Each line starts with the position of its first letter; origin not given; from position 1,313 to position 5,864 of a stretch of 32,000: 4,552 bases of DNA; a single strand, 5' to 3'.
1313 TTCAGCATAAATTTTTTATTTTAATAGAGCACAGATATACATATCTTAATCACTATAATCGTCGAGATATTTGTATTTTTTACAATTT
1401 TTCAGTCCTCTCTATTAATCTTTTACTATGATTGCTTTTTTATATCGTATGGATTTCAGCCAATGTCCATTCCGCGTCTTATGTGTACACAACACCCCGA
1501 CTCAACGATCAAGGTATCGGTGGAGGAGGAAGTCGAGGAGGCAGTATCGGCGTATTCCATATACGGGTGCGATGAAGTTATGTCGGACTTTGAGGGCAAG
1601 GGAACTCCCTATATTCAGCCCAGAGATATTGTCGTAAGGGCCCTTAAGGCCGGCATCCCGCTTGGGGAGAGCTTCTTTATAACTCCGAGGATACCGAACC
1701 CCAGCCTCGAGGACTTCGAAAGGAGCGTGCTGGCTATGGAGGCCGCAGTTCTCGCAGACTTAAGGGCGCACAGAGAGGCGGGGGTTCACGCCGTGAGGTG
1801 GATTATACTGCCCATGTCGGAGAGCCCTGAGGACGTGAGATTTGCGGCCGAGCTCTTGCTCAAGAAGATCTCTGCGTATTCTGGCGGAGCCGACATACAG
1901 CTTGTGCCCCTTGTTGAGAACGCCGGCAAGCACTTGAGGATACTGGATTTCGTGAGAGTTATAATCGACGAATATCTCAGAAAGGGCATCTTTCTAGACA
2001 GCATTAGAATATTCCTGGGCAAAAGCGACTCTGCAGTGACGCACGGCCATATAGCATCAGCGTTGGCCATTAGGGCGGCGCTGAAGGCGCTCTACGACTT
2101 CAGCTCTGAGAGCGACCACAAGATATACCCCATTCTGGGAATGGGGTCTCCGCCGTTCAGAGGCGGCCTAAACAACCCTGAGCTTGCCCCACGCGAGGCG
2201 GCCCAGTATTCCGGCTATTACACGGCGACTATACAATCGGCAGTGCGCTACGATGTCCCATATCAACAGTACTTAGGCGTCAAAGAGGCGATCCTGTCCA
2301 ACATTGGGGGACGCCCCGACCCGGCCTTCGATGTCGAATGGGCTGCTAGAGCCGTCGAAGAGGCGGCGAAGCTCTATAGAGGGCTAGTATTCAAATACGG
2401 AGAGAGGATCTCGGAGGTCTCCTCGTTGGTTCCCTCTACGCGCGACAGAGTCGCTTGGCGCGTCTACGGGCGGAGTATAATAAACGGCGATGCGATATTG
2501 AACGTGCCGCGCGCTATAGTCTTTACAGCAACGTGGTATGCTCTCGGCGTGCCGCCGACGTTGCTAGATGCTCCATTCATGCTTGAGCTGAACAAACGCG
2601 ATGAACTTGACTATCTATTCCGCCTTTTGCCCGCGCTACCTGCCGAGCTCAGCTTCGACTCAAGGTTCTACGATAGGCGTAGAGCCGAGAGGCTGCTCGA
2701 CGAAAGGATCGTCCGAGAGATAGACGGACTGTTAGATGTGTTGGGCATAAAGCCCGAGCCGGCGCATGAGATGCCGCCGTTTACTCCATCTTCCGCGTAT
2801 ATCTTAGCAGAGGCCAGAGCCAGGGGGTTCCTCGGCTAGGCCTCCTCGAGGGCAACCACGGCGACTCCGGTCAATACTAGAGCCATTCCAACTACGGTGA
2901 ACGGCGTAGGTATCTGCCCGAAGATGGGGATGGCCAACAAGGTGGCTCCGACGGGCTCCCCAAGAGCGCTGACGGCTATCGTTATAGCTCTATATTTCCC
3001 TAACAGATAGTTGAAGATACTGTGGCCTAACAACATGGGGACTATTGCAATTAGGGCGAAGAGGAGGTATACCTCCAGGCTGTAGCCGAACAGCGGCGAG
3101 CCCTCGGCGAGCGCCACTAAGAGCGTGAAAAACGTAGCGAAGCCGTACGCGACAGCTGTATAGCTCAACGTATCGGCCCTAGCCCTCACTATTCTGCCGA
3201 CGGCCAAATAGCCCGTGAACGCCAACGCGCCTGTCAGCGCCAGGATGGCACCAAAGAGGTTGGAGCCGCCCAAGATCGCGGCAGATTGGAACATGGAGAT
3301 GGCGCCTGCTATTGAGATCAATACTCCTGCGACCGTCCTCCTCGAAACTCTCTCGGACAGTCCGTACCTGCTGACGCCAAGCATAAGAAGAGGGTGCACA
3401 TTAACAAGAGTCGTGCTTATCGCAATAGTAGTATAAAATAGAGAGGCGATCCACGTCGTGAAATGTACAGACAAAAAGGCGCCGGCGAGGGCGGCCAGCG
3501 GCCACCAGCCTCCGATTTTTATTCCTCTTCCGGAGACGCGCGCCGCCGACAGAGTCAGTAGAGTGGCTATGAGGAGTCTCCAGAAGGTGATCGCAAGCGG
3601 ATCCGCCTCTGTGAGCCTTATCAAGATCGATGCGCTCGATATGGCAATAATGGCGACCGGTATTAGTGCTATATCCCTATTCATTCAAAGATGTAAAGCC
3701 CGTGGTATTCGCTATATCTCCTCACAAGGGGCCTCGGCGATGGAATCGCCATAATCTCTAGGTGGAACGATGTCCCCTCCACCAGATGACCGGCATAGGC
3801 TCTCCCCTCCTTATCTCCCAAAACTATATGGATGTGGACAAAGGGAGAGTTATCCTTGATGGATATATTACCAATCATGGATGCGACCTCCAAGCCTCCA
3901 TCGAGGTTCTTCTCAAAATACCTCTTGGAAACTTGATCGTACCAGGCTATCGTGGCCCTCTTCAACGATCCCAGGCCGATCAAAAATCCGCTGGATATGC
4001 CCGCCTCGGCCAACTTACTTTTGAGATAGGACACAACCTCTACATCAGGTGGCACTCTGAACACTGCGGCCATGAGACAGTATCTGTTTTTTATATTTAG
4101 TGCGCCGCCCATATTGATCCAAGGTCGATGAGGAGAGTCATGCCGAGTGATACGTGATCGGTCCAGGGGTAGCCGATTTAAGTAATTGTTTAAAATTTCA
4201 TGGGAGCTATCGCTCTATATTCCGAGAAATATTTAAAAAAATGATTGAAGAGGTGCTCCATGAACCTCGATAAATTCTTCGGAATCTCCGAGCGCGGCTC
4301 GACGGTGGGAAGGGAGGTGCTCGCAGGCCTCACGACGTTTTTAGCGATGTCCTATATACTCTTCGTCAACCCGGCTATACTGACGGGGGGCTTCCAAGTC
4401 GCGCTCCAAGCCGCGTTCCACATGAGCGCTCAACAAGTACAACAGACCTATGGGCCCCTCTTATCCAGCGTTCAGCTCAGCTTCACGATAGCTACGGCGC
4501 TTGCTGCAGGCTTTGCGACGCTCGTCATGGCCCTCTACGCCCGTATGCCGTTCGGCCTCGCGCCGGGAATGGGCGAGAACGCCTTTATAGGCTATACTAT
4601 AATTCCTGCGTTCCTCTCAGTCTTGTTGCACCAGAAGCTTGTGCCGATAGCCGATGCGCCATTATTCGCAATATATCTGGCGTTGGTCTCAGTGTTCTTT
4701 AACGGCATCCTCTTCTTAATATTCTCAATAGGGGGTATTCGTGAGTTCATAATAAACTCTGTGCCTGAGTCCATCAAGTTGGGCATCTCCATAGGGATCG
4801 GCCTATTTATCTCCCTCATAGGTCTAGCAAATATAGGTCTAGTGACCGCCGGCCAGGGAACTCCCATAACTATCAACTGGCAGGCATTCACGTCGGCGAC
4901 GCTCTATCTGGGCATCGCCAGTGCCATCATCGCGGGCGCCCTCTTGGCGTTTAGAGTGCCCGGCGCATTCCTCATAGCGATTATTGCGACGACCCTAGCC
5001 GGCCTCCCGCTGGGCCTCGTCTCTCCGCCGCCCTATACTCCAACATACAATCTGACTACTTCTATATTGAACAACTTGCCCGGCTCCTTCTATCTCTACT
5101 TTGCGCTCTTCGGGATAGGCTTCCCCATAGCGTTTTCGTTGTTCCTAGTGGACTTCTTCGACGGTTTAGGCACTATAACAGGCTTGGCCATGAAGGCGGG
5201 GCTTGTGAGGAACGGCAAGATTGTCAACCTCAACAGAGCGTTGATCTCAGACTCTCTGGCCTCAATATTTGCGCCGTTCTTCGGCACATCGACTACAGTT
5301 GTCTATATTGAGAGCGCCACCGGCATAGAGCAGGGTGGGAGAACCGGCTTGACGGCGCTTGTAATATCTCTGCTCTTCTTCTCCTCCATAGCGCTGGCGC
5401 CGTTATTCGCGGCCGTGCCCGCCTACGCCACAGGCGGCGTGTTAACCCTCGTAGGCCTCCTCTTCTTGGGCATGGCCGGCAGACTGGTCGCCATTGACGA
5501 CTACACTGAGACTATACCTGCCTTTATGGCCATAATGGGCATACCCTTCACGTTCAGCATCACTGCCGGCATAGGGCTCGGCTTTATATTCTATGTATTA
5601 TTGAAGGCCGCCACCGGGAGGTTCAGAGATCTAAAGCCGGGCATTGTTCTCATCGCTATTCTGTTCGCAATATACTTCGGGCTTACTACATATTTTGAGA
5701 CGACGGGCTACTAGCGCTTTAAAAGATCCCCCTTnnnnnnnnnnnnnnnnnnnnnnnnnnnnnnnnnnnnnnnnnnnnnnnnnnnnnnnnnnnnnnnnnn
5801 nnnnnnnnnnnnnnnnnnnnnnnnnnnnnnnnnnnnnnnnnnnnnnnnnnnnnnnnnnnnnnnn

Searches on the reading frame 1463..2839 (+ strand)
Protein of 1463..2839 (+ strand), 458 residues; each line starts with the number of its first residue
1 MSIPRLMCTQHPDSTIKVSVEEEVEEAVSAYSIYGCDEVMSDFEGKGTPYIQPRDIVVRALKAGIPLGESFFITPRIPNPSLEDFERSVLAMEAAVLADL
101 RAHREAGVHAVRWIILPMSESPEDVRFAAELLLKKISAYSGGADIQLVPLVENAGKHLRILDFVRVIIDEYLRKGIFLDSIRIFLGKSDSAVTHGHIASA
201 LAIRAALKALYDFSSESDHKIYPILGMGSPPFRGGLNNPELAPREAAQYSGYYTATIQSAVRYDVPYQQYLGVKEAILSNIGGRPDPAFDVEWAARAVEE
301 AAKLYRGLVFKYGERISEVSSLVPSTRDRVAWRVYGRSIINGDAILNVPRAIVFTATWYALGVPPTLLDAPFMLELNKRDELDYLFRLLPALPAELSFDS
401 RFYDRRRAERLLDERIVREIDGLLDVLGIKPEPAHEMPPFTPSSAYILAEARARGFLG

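Call 52: search_protein_families(library=pfam, proteins=[window:1463-2839:+], max_evalue=0.001)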
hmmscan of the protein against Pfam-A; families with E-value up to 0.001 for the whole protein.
window:1463-2839:+ (458 aa): 1 family
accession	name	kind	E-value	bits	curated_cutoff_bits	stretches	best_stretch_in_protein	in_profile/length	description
PF14010.12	PEPcase_2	-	1.3e-109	367.4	25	1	3-429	1-452/493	Phosphoenolpyruvate carboxylase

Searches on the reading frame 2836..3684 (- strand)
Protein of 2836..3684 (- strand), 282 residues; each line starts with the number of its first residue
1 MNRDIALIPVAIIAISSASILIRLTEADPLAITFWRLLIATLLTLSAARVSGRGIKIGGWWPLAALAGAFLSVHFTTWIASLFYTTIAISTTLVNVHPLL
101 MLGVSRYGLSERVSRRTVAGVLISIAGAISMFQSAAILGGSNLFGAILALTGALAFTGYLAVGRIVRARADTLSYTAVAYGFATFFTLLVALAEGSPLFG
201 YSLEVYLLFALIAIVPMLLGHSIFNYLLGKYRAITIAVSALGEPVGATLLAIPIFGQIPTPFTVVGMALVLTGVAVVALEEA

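Call 52: search_protein_families(library=pfam, proteins=[window:2836-3684:-], max_evalue=0.001)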
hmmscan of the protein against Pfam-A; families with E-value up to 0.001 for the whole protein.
window:2836-3684:- (282 aa): 1 family
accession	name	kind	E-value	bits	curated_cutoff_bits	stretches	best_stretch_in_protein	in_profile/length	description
PF00892.27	EamA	-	1.4e-24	87.3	28.2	2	144-278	2-134/135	EamA-like transporter family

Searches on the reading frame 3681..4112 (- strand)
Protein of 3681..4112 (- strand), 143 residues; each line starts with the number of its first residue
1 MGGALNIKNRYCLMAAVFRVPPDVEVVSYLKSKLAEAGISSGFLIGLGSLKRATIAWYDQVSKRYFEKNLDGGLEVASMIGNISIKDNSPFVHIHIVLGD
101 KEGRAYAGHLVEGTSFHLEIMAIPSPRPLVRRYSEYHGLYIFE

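Call 52: search_protein_families(library=pfam, proteins=[window:3681-4112:-], max_evalue=0.001)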
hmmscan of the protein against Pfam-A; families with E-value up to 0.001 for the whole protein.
window:3681-4112:- (143 aa): 1 family
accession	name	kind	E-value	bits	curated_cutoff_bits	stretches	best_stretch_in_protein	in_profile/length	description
PF03479.20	PCC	-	6.8e-25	88.1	25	1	17-122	4-112/117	Plants and Prokaryotes Conserved (PCC) domain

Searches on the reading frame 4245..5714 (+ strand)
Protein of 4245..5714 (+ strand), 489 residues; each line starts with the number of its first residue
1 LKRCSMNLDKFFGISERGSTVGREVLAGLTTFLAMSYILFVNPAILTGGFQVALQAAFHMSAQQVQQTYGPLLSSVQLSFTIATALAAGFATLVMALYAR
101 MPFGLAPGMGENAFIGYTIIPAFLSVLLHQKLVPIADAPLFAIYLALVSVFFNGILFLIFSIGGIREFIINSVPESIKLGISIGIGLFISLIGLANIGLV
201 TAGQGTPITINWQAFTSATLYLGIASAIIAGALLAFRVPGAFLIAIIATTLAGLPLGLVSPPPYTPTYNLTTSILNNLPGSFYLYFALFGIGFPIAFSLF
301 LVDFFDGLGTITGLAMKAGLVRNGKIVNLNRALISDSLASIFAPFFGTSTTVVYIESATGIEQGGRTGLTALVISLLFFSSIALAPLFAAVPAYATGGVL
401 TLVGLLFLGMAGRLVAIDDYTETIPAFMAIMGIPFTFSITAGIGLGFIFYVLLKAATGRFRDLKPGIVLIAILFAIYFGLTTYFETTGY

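Call 3: search_protein_families(library=pfam, proteins=[window:4245-5714:+], max_evalue=0.1)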
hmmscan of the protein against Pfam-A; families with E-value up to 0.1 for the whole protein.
window:4245-5714:+ (489 aa): 1 family
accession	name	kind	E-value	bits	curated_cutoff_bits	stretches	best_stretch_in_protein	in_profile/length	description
PF00860.26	Xan_ur_permease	-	2.1e-22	79.9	27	1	24-443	3-387/389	Permease family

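Call 4: search_protein_families(library=ncbifam, proteins=[window:4245-5714:+], max_evalue=0.1)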
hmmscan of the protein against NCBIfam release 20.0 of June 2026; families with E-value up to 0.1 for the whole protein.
window:4245-5714:+ (489 aa): 0 families
